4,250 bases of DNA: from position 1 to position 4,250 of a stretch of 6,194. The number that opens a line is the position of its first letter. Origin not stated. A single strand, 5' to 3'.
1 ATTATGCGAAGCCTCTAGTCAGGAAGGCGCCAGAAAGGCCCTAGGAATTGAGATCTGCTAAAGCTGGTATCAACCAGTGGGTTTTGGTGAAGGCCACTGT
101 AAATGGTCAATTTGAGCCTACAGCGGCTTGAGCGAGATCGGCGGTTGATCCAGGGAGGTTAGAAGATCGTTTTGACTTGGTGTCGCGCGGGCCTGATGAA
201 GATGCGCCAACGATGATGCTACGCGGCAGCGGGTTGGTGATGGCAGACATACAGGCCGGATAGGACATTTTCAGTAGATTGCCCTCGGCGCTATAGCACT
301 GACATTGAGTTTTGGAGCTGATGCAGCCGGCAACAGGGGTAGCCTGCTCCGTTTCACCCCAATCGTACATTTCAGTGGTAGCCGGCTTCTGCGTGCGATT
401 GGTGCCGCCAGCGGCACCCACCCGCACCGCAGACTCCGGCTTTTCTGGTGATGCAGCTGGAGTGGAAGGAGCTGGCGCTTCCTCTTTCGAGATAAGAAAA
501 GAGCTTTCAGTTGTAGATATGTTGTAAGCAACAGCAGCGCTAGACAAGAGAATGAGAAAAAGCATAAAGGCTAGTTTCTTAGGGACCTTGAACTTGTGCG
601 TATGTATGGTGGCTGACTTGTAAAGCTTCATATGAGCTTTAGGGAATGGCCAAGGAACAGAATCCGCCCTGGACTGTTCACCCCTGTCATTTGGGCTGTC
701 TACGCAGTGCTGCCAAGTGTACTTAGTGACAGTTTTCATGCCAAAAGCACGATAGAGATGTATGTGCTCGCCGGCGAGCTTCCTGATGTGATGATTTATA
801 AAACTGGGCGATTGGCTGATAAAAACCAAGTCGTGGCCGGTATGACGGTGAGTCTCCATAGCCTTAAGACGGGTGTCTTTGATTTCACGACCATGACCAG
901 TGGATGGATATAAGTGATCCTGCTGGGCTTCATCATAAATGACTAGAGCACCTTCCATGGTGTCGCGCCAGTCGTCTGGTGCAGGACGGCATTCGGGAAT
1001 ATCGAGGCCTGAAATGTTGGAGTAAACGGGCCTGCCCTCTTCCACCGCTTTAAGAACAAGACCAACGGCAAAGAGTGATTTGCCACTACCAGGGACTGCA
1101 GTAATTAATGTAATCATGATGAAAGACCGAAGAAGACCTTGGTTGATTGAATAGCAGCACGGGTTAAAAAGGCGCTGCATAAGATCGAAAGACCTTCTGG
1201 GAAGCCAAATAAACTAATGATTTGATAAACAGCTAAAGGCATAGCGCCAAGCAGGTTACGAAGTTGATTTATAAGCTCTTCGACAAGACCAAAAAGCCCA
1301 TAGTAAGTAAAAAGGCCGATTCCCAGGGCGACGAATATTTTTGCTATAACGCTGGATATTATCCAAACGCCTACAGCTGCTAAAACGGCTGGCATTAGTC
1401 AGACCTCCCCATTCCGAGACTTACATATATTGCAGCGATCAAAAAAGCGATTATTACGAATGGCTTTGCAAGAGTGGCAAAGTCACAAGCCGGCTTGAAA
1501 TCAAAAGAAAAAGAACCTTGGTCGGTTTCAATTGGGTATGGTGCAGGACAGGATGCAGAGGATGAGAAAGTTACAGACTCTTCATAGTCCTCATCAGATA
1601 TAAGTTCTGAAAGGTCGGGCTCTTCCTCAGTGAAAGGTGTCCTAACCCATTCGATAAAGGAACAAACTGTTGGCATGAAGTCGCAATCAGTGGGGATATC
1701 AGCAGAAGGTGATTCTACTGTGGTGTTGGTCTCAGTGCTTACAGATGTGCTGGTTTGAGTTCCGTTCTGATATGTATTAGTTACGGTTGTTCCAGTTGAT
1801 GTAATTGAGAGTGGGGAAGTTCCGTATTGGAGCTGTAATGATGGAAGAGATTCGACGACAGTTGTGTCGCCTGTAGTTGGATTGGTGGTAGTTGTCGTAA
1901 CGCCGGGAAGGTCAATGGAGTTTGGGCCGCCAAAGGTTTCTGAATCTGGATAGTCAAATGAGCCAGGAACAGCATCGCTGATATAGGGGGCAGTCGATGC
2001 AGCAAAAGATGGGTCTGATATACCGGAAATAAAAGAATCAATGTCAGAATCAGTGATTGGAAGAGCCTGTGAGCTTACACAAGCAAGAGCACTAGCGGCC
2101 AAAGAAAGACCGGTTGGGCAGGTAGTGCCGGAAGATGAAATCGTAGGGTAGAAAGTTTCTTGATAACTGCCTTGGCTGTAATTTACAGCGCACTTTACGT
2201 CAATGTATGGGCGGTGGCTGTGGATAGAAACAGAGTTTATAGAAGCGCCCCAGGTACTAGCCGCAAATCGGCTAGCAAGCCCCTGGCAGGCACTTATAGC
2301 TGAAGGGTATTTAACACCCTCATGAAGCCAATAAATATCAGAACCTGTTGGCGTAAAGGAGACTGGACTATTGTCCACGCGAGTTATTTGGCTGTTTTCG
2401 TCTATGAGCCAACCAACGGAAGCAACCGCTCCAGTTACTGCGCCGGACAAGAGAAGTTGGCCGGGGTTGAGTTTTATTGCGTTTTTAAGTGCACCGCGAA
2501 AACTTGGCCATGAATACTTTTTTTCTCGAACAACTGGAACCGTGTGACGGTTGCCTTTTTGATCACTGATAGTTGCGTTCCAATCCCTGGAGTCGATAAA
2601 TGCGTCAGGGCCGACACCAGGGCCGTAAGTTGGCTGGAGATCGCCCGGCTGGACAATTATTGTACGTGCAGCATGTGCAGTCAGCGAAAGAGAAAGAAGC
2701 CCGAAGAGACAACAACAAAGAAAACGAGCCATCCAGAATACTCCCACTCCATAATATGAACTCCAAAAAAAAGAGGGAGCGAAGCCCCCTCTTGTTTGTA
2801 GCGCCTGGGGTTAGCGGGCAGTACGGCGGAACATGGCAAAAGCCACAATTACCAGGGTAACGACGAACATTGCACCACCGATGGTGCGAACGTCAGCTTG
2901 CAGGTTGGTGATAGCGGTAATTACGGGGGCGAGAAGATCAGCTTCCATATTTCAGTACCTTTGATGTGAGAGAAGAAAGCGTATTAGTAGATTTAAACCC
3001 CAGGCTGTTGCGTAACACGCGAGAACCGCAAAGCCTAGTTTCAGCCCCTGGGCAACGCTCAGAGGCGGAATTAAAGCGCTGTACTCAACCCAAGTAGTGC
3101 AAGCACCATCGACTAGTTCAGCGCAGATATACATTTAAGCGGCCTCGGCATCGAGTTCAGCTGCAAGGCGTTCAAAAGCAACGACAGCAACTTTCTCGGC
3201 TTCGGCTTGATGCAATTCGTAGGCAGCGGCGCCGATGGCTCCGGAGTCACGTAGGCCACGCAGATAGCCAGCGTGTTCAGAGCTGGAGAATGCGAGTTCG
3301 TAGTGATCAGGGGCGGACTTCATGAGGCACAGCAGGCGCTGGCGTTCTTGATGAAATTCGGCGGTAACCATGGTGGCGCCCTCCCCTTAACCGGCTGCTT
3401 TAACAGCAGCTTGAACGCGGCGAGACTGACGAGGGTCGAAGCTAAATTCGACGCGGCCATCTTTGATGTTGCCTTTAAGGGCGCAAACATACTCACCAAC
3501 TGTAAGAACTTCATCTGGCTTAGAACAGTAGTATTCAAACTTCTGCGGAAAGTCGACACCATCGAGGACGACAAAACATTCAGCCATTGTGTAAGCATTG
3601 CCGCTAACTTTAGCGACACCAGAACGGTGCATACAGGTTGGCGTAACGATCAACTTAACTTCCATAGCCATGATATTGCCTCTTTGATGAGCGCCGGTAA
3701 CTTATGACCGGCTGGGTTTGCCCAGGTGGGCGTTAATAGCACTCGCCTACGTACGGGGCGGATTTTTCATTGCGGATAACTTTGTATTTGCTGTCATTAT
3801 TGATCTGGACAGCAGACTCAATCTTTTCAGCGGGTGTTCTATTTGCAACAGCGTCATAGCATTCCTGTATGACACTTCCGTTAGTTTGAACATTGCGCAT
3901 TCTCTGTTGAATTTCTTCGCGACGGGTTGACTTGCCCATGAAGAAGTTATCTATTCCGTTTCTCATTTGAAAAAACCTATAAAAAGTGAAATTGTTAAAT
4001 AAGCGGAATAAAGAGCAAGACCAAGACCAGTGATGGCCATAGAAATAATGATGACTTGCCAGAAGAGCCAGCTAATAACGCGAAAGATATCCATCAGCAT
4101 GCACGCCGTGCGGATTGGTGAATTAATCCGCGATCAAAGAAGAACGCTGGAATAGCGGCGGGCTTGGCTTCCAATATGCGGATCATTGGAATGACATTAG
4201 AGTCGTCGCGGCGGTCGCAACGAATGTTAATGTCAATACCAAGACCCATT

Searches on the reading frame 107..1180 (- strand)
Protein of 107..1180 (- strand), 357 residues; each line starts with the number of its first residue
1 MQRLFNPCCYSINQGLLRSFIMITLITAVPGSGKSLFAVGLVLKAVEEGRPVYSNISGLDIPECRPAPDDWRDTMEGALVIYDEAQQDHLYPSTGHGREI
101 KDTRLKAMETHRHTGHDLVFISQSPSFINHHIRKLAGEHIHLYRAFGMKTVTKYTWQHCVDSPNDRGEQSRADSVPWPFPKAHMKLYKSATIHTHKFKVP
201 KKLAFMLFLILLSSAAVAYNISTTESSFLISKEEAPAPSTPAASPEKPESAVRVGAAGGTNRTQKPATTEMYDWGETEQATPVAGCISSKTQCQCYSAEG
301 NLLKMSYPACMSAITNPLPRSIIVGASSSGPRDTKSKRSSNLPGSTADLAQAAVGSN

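Call 6: search_protein_families(library=pfam, proteins=[window:107-1180:-], max_evalue=0.01)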
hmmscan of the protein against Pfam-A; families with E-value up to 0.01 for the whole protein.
window:107-1180:- (357 aa): 1 family
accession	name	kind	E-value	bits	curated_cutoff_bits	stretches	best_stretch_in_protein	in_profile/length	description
PF05707.18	Zot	-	1.5e-22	80.4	20.3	2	73-193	77-196/197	Zonular occludens toxin (Zot)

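Call 15: find_encoding_contigs(protein=window:107-1180:-, flank=10000, max_places=10)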
Protein window:107-1180:- (357 aa): no gene with exactly this product is on record in the collection.

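Call 17: find_encoding_contigs(protein=window:107-1117:-, flank=10000, max_places=10)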
Protein window:107-1117:- (336 aa): 3 contigs read that carry it; 1 place shown.
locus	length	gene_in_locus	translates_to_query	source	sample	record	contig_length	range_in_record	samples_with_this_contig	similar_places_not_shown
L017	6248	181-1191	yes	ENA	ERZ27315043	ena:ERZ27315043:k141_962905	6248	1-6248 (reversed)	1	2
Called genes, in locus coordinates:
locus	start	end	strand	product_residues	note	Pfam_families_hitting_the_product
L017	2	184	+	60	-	?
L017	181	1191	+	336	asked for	PF05707:Zot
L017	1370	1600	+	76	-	-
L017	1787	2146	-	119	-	PF13560:HTH_31, PF12844:HTH_19, PF01381:HTH_3, PF13443:HTH_26 (weak)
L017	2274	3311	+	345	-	PF05144:Phage_CRI, PF05155:G2P_X_C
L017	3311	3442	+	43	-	-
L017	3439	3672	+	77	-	-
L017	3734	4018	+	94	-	PF17878:ssDBP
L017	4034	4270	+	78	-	-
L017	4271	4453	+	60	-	-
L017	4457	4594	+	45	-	PF05356:Phage_Coat_B (weak)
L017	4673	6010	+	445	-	-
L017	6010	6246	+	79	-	?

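Call 51: search_dna_similar(query=window:107-1117:-, collection=phages, mode=protein, max_rows=15)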
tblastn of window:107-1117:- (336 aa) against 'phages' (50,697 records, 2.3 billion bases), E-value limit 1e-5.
Records with a match: 94; places in all: 94; records where one place covers at least 80% of the query: 46.
Best place of each record, by identity: <60% 94.
By first word of the organism name: Ralstonia 38; Inovirus 15; Dulem 10; Pseudomonas 8; Xanthomonas 8; Stenotrophomonas 6; Phage 3; Inoviridae 2; Aeromonas 1; Acinetobacter 1; and 2 more.
By host as written in the record: Ralstonia solanacearum 30; Homo sapiens 15; - 9; Varecia variegata 8; Pseudomonas aeruginosa 7; Varecia rubra 2; Ralstonia pickettii 2; Stenotrophomonas maltophilia 2; and 15 more.
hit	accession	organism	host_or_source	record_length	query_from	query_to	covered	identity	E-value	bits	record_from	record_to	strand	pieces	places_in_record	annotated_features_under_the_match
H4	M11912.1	Pseudomonas phage Pf3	Pseudomonas aeruginosa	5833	1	322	96%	48.6%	6e-89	296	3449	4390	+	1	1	unknown protein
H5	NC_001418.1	Pseudomonas phage Pf3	Pseudomonas aeruginosa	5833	1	322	96%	48.6%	6e-89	296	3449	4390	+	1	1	hypothetical protein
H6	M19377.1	Pseudomonas phage Pf3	Pseudomonas aeruginosa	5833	1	322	96%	48.6%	4e-88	294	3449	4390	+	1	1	unknown protein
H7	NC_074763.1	Pseudomonas phage Pf3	Pseudomonas aeruginosa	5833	1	322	96%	48.6%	4e-88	294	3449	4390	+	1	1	hypothetical protein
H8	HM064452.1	Ralstonia phage PE226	Ralstonia solanacearum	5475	1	293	87%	31.1%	1e-29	125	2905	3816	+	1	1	putative phage assembly protein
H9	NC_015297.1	Ralstonia phage PE226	Ralstonia solanacearum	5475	1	293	87%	31.1%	1e-29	125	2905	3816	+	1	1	putative phage assembly protein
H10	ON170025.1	Ralstonia phage YO006_3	Ralstonia solanacearum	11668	1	293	87%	31.1%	1e-29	125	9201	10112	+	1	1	record has no annotation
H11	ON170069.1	Ralstonia phage YO029_2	Ralstonia solanacearum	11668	1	293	87%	31.1%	1e-29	125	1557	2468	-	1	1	record has no annotation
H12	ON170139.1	Ralstonia phage YO084_3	Ralstonia solanacearum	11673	1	293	87%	31.1%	1e-29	125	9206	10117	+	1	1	record has no annotation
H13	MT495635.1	Ralstonia phage RSBg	Ralstonia solanacearum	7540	2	296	88%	29.9%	6e-27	117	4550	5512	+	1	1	hypothetical protein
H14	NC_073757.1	Ralstonia phage RSBg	Ralstonia solanacearum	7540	2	296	88%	29.9%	6e-27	117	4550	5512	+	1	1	hypothetical protein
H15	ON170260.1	Ralstonia phage YO154_3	Ralstonia solanacearum R355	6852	2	296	88%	29.9%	6e-27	117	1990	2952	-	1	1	record has no annotation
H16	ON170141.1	Ralstonia phage YO084_5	Ralstonia solanacearum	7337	2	296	88%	29.9%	6e-27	117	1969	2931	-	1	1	record has no annotation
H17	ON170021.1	Ralstonia phage YO003_3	Ralstonia solanacearum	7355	2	296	88%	29.9%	6e-27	117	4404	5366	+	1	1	record has no annotation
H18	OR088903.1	Ralstonia phage RSCq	Ralstonia solanacearum species complex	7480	2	296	88%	29.9%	6e-27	117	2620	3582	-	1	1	hypothetical protein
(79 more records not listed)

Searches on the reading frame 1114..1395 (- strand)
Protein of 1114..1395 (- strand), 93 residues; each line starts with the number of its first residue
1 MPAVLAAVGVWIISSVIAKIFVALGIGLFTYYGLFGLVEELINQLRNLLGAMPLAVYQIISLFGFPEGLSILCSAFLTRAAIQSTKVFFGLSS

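Call 6: search_protein_families(library=pfam, proteins=[window:1114-1395:-], max_evalue=0.01)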
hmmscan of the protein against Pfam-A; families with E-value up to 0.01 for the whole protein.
window:1114-1395:- (93 aa): 1 family
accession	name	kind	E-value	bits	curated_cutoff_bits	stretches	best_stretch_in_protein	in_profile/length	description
PF10734.14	DUF2523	-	8.7e-23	81.1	22.1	1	5-83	1-79/80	Protein of unknown function (DUF2523)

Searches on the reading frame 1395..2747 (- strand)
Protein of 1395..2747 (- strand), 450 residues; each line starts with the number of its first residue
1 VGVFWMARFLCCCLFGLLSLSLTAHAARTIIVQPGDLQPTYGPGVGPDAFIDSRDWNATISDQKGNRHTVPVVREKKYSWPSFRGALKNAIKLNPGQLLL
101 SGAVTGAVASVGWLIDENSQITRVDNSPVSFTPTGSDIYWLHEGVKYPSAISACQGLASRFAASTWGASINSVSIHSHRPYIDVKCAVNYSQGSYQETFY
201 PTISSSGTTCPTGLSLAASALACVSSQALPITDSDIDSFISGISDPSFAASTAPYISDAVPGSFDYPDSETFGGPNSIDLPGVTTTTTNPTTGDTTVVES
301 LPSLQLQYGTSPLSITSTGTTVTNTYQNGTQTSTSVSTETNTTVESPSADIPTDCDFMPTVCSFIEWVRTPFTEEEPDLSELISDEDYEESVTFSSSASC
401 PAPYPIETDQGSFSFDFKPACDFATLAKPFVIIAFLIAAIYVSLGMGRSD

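Call 6: search_protein_families(library=pfam, proteins=[window:1395-2747:-], max_evalue=0.01)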
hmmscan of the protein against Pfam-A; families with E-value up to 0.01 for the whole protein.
window:1395-2747:- (450 aa): 1 family
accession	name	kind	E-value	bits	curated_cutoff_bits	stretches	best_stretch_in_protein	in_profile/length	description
PF05616.18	Neisseria_TspB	-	0.00078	18.5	20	1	350-445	412-512/517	Neisseria meningitidis TspB protein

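Call 48: search_protein_families(library=phrogs, proteins=[window:1395-2747:-], max_evalue=0.01)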
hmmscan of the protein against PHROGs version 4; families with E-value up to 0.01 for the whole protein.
window:1395-2747:- (450 aa): 5 families
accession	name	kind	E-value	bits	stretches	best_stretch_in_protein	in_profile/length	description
phrog_7568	-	unknown function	8.7e-15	56.1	1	314-449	275-430/433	-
phrog_4544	-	unknown function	1.7e-11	44.9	1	84-347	100-387/501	-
phrog_20131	-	unknown function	4.4e-11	43.1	1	332-443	280-396/403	-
phrog_13221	-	unknown function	1.6e-06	28.6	1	396-448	371-423/427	-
phrog_19149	-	unknown function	1.8e-06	28.6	1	349-445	292-396/403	-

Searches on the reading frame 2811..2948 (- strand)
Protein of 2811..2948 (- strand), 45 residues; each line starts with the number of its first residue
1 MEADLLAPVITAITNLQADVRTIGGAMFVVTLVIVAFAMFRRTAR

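Call 6: search_protein_families(library=pfam, proteins=[window:2811-2948:-], max_evalue=0.01)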
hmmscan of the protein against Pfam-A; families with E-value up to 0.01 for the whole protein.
window:2811-2948:- (45 aa): 1 family
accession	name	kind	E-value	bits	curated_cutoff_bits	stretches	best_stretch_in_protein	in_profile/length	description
PF05356.16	Phage_Coat_B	-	7.7e-07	29.5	23.5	1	3-42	15-54/56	Inovirus Coat protein B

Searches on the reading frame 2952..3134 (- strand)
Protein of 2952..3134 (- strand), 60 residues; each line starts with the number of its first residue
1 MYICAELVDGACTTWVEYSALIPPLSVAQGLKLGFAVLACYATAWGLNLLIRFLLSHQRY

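Call 6: search_protein_families(library=pfam, proteins=[window:2952-3134:-], max_evalue=0.01)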
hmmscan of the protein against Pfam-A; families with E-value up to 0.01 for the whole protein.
window:2952-3134:- (60 aa): 0 families

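Call 48: search_protein_families(library=phrogs, proteins=[window:2952-3134:-], max_evalue=0.01)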
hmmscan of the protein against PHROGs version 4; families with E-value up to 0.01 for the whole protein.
window:2952-3134:- (60 aa): 3 families
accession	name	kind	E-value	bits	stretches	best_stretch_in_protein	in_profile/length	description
phrog_9110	-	unknown function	3e-12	47.8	1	1-55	3-60/61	-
phrog_4644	-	tail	4e-09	37.5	1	10-55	20-67/71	tail protein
phrog_13391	-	unknown function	9.7e-05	23.4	1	1-53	2-57/59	-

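Call 49: search_protein_families(library=pfam, proteins=[window:2952-3134:-], max_evalue=1)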
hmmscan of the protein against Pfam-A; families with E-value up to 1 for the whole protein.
window:2952-3134:- (60 aa): 0 families

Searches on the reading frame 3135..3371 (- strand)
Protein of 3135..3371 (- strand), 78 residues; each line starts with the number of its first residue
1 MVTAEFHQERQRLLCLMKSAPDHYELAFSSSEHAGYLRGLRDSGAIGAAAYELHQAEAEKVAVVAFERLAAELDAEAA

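Call 6: search_protein_families(library=pfam, proteins=[window:3135-3371:-], max_evalue=0.01)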
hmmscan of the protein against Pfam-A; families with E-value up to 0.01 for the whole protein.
window:3135-3371:- (78 aa): 0 families

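Call 48: search_protein_families(library=phrogs, proteins=[window:3135-3371:-], max_evalue=0.01)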
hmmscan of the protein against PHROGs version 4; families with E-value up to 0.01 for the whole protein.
window:3135-3371:- (78 aa): 0 families

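Call 49: search_protein_families(library=pfam, proteins=[window:3135-3371:-], max_evalue=1)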
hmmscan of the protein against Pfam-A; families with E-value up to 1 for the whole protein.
window:3135-3371:- (78 aa): 2 families
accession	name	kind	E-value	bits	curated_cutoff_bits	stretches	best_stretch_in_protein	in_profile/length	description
PF06532.16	NrsF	-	0.12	12.6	26.8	1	26-62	143-178/204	Negative regulator of sigma F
PF09851.14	SHOCT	-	0.86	9.9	27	0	37-52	6-21/28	Short C-terminal domain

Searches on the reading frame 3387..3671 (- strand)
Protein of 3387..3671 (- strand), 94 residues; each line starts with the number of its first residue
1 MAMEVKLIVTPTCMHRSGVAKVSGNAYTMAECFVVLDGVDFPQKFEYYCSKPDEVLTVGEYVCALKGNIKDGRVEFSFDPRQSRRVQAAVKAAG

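Call 6: search_protein_families(library=pfam, proteins=[window:3387-3671:-], max_evalue=0.01)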
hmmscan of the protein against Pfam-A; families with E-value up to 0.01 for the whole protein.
window:3387-3671:- (94 aa): 1 family
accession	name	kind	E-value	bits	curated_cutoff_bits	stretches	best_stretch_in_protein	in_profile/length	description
PF17878.8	ssDBP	-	9.5e-25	86.8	27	1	6-86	2-81/81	Phage single-stranded DNA-binding protein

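Call 52: search_dna_similar(query=window:3387-3671:-, collection=phages, mode=protein, max_rows=15, max_evalue=0.001)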
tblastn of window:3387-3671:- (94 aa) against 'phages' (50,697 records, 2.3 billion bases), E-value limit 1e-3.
Records with a match: 1; places in all: 1; records where one place covers at least 80% of the query: 1.
Best place of each record, by identity: <60% 1.
By first word of the organism name: Phage 1.
By host as written in the record: - 1.
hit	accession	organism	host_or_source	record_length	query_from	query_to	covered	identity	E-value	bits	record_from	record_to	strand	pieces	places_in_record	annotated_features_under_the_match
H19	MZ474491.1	Phage silverpheasant213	cloacal swab from silver pheasant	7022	3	94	98%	47.4%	3e-19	86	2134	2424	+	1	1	hypothetical protein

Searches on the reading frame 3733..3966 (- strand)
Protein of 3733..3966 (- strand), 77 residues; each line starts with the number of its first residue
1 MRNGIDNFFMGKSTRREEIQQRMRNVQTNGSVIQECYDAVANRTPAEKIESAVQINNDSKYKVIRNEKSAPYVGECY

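Call 48: search_protein_families(library=phrogs, proteins=[window:3733-3966:-], max_evalue=0.01)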
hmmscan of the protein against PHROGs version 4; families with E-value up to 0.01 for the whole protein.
window:3733-3966:- (77 aa): 1 family
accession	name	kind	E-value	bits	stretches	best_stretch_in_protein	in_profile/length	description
phrog_8882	-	unknown function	7.4e-22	78.2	1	1-76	1-76/78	-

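Call 49: search_protein_families(library=pfam, proteins=[window:3733-3966:-], max_evalue=1)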
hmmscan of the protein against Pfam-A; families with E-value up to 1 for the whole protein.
window:3733-3966:- (77 aa): 0 families

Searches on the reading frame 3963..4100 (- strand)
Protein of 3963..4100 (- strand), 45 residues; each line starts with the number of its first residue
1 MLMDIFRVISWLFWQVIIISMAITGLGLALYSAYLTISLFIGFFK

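Call 48: search_protein_families(library=phrogs, proteins=[window:3963-4100:-], max_evalue=0.01)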
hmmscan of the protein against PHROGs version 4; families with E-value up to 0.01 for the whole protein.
window:3963-4100:- (45 aa): 0 families

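Call 49: search_protein_families(library=pfam, proteins=[window:3963-4100:-], max_evalue=1)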
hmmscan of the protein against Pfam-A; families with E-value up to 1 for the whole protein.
window:3963-4100:- (45 aa): 1 family
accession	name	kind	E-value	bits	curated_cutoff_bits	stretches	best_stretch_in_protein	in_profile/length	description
PF24364.1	DUF7520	-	0.037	14.5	27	1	17-42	39-63/78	Family of unknown function (DUF7520)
